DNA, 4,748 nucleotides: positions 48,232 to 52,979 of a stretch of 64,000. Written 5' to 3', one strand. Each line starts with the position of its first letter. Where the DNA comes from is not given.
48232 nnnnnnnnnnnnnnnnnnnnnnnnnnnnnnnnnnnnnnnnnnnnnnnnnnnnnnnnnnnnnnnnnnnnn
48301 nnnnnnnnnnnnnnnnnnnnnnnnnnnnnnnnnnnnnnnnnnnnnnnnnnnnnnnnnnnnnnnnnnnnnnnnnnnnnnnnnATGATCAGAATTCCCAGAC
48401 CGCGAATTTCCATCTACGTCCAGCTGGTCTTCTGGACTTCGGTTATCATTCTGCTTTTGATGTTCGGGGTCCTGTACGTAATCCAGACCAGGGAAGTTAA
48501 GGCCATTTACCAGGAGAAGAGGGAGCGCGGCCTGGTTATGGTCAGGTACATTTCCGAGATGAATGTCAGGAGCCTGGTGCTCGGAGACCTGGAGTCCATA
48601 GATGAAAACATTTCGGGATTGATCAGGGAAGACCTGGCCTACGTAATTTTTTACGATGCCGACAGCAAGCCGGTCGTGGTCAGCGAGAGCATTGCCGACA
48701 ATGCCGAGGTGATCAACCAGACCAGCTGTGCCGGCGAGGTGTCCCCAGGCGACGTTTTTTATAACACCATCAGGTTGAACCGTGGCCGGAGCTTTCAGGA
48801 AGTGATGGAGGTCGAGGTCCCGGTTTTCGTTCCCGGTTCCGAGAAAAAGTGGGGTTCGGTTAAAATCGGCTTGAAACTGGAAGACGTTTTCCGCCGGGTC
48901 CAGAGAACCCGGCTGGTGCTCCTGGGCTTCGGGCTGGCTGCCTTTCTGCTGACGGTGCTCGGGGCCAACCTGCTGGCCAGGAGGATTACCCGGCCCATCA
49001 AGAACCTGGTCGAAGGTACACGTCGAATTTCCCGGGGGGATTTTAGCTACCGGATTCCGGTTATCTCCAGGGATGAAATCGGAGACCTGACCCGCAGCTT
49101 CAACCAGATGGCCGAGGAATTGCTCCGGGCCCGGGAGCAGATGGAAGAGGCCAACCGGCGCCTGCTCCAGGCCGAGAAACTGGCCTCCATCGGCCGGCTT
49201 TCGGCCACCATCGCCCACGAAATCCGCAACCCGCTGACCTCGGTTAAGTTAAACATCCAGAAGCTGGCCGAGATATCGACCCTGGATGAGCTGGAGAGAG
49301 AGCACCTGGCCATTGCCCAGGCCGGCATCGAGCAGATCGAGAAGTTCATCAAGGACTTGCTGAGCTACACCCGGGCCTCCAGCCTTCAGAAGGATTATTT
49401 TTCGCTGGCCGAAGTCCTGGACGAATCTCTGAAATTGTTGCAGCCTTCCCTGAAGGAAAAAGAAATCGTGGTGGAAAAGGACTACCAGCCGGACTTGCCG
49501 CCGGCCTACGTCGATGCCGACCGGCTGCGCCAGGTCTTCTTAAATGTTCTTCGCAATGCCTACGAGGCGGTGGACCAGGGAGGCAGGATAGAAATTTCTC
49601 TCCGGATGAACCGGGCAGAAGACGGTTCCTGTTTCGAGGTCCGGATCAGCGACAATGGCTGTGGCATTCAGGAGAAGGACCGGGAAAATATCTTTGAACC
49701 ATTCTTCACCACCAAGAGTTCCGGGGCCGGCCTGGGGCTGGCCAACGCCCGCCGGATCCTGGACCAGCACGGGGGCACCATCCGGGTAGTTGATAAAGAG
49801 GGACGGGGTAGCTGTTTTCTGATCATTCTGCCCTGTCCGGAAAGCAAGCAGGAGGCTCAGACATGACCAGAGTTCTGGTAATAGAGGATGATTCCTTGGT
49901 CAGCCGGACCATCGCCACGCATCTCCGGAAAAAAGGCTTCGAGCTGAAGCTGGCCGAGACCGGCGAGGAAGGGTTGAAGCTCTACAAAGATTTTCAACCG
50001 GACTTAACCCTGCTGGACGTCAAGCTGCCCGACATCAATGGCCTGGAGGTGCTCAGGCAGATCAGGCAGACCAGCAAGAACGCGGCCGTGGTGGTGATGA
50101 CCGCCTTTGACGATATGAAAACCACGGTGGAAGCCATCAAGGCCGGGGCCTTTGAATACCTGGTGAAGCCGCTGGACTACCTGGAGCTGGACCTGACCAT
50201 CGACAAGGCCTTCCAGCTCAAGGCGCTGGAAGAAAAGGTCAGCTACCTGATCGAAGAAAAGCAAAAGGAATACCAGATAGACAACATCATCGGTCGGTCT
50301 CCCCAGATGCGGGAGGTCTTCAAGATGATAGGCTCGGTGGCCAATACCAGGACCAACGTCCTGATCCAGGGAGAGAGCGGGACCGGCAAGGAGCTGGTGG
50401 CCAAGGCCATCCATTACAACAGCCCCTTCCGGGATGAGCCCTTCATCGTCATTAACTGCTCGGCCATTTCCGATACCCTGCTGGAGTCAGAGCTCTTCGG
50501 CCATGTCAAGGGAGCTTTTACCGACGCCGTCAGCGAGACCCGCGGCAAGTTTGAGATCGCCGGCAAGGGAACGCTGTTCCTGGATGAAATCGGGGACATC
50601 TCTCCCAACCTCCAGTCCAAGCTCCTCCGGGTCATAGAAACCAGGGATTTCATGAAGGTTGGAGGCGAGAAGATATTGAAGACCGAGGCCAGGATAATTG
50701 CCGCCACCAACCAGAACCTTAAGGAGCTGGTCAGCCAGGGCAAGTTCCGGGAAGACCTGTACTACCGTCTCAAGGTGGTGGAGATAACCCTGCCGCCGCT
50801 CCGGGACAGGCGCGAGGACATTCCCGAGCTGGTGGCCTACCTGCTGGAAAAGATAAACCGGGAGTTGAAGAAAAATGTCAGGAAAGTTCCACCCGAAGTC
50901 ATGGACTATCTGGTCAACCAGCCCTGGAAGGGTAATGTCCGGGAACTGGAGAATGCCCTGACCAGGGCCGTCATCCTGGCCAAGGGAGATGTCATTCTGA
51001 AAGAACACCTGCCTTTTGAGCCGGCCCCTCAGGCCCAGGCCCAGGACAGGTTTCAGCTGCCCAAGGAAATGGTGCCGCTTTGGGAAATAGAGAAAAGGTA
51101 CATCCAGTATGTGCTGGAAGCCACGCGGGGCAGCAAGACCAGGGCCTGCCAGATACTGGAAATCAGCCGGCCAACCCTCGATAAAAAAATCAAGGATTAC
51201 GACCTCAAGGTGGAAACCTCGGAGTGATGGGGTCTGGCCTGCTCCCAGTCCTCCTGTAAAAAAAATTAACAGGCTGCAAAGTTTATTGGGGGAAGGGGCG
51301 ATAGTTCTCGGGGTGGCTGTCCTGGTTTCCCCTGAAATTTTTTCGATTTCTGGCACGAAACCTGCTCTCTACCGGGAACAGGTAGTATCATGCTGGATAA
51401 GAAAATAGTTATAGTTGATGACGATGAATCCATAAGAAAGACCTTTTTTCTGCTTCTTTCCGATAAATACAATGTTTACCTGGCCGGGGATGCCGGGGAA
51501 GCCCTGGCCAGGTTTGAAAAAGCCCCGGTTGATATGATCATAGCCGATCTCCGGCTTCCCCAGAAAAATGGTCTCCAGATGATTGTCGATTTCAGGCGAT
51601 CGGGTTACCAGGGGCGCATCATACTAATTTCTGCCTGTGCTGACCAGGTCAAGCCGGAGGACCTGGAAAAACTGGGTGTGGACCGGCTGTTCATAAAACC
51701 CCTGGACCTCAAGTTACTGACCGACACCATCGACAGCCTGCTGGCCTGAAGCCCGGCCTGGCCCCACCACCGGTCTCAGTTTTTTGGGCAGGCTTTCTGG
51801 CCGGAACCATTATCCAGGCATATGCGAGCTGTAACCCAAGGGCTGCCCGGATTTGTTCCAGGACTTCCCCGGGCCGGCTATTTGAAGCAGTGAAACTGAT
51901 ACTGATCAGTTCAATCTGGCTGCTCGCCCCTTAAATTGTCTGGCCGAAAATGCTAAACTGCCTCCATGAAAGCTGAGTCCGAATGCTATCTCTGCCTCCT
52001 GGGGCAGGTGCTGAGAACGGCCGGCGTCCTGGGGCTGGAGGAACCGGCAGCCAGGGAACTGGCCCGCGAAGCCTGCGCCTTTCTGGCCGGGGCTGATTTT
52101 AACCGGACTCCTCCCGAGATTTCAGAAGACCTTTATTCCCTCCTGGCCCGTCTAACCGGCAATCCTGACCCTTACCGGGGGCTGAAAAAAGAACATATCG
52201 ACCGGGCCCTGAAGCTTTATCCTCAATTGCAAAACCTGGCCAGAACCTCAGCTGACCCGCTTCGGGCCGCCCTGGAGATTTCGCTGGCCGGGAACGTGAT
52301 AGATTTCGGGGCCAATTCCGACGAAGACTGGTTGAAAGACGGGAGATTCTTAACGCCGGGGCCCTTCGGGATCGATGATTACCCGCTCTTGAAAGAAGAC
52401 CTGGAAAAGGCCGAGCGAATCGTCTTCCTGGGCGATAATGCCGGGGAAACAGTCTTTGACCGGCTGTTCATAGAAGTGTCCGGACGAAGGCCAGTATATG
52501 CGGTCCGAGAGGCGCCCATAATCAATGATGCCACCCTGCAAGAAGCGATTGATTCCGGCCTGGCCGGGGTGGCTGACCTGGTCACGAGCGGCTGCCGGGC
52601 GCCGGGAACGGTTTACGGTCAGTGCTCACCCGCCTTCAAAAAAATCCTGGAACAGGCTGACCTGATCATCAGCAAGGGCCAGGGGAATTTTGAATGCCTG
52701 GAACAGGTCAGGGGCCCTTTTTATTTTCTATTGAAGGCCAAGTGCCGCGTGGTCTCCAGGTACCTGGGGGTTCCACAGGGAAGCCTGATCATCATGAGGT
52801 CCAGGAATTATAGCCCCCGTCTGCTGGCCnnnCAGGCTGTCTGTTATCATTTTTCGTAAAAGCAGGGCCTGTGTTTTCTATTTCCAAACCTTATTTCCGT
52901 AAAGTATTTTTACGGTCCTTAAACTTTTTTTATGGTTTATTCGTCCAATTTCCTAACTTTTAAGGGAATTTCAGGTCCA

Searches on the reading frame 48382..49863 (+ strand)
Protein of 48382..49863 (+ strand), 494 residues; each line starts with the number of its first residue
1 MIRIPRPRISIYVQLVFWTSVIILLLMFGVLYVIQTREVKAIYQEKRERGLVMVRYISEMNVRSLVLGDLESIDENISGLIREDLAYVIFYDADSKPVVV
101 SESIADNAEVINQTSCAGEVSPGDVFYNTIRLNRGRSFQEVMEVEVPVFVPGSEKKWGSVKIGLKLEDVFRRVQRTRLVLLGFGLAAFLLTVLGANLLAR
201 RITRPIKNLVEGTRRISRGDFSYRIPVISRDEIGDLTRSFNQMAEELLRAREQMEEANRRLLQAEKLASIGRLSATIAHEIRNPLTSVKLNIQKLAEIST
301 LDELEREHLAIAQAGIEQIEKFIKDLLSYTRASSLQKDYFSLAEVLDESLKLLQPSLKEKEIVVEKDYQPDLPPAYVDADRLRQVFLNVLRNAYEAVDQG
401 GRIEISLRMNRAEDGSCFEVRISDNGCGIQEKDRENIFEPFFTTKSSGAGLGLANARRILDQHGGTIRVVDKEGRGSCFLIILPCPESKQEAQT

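Call 11: search_protein_families(library=pfam, proteins=[window:48382-49863:+])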
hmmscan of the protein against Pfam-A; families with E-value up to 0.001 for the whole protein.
window:48382-49863:+ (494 aa): 4 families
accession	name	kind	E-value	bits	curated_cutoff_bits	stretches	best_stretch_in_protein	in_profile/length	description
PF02518.31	HATPase_c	-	1.4e-27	96.7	26.4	1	378-485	2-109/111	Histidine kinase-, DNA gyrase B-, and HSP90-like ATPase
PF00672.30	HAMP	-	1.4e-20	73.8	25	1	197-248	1-52/53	HAMP domain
PF00512.31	HisKA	-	6.6e-12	45.7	26.9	1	271-333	3-64/66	His Kinase A (phospho-acceptor) domain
PF14501.12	HATPase_c_5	-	0.00021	21.6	22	1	382-473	6-92/102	GHKL domain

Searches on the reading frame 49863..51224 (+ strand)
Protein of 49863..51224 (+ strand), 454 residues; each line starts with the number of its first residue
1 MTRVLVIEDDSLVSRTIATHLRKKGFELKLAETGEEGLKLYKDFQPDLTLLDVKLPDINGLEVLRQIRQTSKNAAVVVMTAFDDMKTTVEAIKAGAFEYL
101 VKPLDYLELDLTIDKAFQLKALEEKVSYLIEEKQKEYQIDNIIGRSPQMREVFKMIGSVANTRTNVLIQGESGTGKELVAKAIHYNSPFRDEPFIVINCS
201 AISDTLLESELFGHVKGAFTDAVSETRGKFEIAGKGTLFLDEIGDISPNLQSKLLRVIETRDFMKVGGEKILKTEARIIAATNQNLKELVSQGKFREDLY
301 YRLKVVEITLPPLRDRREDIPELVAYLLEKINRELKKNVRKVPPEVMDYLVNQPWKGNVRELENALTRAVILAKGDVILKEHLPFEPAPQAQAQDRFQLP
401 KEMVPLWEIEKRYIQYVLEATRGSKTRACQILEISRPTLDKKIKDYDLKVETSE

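Call 11: search_protein_families(library=pfam, proteins=[window:49863-51224:+])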
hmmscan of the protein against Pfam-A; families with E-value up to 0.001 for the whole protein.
window:49863-51224:+ (454 aa): 10 families
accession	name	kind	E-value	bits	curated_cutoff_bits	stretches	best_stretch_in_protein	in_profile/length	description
PF00158.32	Sigma54_activat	-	5.9e-69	231.5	20.2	1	142-308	1-167/168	Sigma-54 interaction domain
PF00072.30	Response_reg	-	7.4e-28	97.4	30.2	1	4-109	1-106/111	Response regulator receiver domain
PF25601.1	AAA_lid_14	-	5e-25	87.6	27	1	314-394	1-81/87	AAA+ ATPase lid domain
PF14532.12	Sigma54_activ_2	-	8.5e-23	81.6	25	1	143-313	1-138/138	Sigma-54 interaction domain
PF02954.25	HTH_8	-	2.2e-12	46.9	22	1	406-446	2-42/42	Bacterial regulatory protein, Fis family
PF07728.20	AAA_5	-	9.6e-09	35.8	22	1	165-286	1-125/139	AAA domain (dynein-related subfamily)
PF07724.20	AAA_2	-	1.6e-06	28.7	27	1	164-295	4-136/166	AAA domain (Cdc48 subfamily)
PF00004.35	AAA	-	1.7e-06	29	21.2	1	166-284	1-110/131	ATPase family associated with various cellular activities (AAA)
PF13191.12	AAA_16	-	9.2e-05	23.4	32.6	1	142-218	2-85/167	AAA ATPase domain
PF01078.27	Mg_chelatase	-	0.00092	19.1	20.3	0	226-264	98-136/207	Magnesium chelatase, subunit ChlI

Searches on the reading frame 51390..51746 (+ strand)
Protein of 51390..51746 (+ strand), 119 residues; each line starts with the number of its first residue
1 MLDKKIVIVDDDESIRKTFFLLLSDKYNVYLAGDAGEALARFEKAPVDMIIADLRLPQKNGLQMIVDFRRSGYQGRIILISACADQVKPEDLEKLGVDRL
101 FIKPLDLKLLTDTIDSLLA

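Call 11: search_protein_families(library=pfam, proteins=[window:51390-51746:+])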
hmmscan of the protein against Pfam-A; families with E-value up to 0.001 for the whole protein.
window:51390-51746:+ (119 aa): 1 family
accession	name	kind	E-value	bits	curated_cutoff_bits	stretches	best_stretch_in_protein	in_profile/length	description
PF00072.30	Response_reg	-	3e-18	66.5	30.2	1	6-114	1-110/111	Response regulator receiver domain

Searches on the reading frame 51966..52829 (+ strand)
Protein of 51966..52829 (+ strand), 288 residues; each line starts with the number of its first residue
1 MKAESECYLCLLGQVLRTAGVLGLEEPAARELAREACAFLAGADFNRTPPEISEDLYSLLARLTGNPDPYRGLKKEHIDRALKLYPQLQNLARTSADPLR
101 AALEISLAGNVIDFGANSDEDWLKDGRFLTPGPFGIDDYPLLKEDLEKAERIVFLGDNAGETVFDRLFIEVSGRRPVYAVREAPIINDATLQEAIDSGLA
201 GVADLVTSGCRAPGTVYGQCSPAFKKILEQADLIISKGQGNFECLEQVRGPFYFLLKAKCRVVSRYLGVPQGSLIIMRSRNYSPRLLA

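Call 10: find_encoding_contigs(protein=window:51966-52829:+, flank=6000, max_places=8)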
Protein window:51966-52829:+ (288 aa): 4 contigs read that carry it; 4 places shown.
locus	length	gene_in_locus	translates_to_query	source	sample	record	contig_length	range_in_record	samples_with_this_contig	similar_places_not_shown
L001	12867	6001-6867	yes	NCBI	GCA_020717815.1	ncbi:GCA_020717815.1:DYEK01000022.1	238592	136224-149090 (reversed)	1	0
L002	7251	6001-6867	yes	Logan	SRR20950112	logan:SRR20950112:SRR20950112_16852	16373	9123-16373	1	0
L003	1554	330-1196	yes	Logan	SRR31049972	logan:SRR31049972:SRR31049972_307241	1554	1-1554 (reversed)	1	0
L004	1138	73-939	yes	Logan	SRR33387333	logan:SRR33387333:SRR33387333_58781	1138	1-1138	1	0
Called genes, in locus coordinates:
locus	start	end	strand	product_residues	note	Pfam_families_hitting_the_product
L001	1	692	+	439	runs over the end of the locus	PF01244:Peptidase_M19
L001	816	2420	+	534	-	PF00496:SBP_bac_5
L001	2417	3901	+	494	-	PF00672:HAMP, PF00512:HisKA, PF02518:HATPase_c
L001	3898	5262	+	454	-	PF00072:Response_reg, PF00158:Sigma54_activat, PF14532:Sigma54_activ_2, PF00004:AAA (weak), PF07724:AAA_2 (weak), PF07728:AAA_5, PF25601:AAA_lid_14, PF02954:HTH_8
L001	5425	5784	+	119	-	PF00072:Response_reg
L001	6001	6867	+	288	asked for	PF01937:ARMT1-like_dom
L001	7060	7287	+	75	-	-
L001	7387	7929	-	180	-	PF13401:AAA_22 (weak), PF03266:NTPase_1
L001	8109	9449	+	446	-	PF05195:AMP_N, PF00557:Peptidase_M24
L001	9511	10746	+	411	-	PF08245:Mur_ligase_M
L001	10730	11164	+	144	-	PF14102:Caps_synth_CapC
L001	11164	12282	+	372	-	-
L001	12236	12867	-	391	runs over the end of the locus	-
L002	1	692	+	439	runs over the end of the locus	PF01244:Peptidase_M19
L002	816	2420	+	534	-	PF00496:SBP_bac_5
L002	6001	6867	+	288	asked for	PF01937:ARMT1-like_dom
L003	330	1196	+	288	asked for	PF01937:ARMT1-like_dom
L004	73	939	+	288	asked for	PF01937:ARMT1-like_dom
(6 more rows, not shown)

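Call 11: search_protein_families(library=pfam, proteins=[window:51966-52829:+])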
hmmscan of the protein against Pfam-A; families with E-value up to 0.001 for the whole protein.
window:51966-52829:+ (288 aa): 1 family
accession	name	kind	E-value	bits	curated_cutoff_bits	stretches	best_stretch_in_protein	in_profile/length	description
PF01937.24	ARMT1-like_dom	-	1.3e-58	199.1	25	1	5-274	3-310/311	Damage-control phosphatase ARMT1-like domain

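Call 12: find_related_loci(query=window:51966-52829:+, collection=genome_contigs, flank=4000)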
Query window:51966-52829:+ (288 aa) in genome_contigs; peptide patterns used: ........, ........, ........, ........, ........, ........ (x = any residue, [..] = any of these).
598 stretches matched a pattern (row limit reached: there are more); 524 encode a relative of the query (tblastn E <= 1e-3); the best 80 are kept; 80 distinct loci.
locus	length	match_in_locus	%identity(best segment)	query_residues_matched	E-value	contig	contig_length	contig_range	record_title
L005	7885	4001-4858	93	1-286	2e-178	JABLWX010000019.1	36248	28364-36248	MAG: Candidatus Aminicenantes bacterium isolate Ch100 contig19, whole genome shotgun sequence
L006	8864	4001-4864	85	1-288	8e-165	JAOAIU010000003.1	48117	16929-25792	MAG: Candidatus Saccharicenans sp. isolate SKW99 k141_767070, whole genome shotgun sequence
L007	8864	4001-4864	83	1-288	1e-158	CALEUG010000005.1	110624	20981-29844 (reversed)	MAG: uncultured bacterium isolate R1_Bin_MAXBIN__085_1 genome assembly, contig: c_000001923440, whole genome shotgun seq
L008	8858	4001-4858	80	1-286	2e-156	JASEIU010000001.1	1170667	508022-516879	MAG: Candidatus Saccharicenans sp. isolate Yes71-14 NODE_1_length_1170667_cov_69.467931, whole genome shotgun sequence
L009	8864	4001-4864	71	1-288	2e-136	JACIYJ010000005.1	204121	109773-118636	MAG: Candidatus Aminicenantes bacterium isolate MAG-75 Aminicenantales_E3_bin29_Scaffold_5, whole genome shotgun sequenc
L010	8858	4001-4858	68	1-286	2e-124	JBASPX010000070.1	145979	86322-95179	MAG: Candidatus Saccharicenans sp. isolate MFD13492_ilm_asm_bin24 k127_137303, whole genome shotgun sequence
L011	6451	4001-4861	63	1-287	2e-121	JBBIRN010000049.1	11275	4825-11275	MAG: Candidatus Aminicenantes bacterium isolate QNS170220_bin_350 NODE_818_length_11275_cov_3.621034, whole genome shotg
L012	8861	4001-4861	64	1-287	4e-119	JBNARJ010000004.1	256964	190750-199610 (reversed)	MAG: Candidatus Saccharicenans sp. isolate Kamch4316-2DMB-12 bin16.fa-4, whole genome shotgun sequence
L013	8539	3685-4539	62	1-285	1e-117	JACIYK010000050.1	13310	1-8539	MAG: Candidatus Aminicenantes bacterium isolate MAG-76 Aminicenantales_C3_bin34_Scaffold_50, whole genome shotgun sequen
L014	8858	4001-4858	58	1-286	2e-104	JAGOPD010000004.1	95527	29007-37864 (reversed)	MAG: Candidatus Saccharicenans sp. isolate Go_SlDig_bin_15 Go_SlDig_459_length_95527_cov_56.049654, whole genome shotgun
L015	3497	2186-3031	47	1-282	7e-81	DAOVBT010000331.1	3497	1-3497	MAG TPA_asm: Candidatus Aminicenantes bacterium isolate CSMAG_1012 CSMAG_1012_k141_340657_length_3497_cov_6.7032, whole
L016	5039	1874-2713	44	1-280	1e-79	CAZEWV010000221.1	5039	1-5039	MAG TPA_asm: uncultured Eubacteriales bacterium isolate SRP128015_co2_61 genome assembly, contig: NODE_17458_length_5039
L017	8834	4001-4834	46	1-278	7e-79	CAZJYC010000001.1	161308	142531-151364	MAG TPA_asm: uncultured Eubacteriales bacterium isolate binchicken_co327_166 genome assembly, contig: NODE_1_length_1613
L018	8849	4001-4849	43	1-283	1e-78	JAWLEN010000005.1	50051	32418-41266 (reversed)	MAG: Candidatus Aminicenantes bacterium isolate 20BLK6-1.bin.65 NODE_505_length_50051_cov_12.999259, whole genome shotgu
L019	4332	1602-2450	44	1-283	4e-78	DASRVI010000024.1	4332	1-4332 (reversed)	MAG TPA_asm: Acidobacteriota bacterium isolate SMAG_U9192 k141_147481, whole genome shotgun sequence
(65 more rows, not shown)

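Call 72: search_protein_families(library=padloc, proteins=[window:51966-52829:+], max_evalue=0.01)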
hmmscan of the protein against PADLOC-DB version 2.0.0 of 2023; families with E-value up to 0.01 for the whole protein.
window:51966-52829:+ (288 aa): 0 families
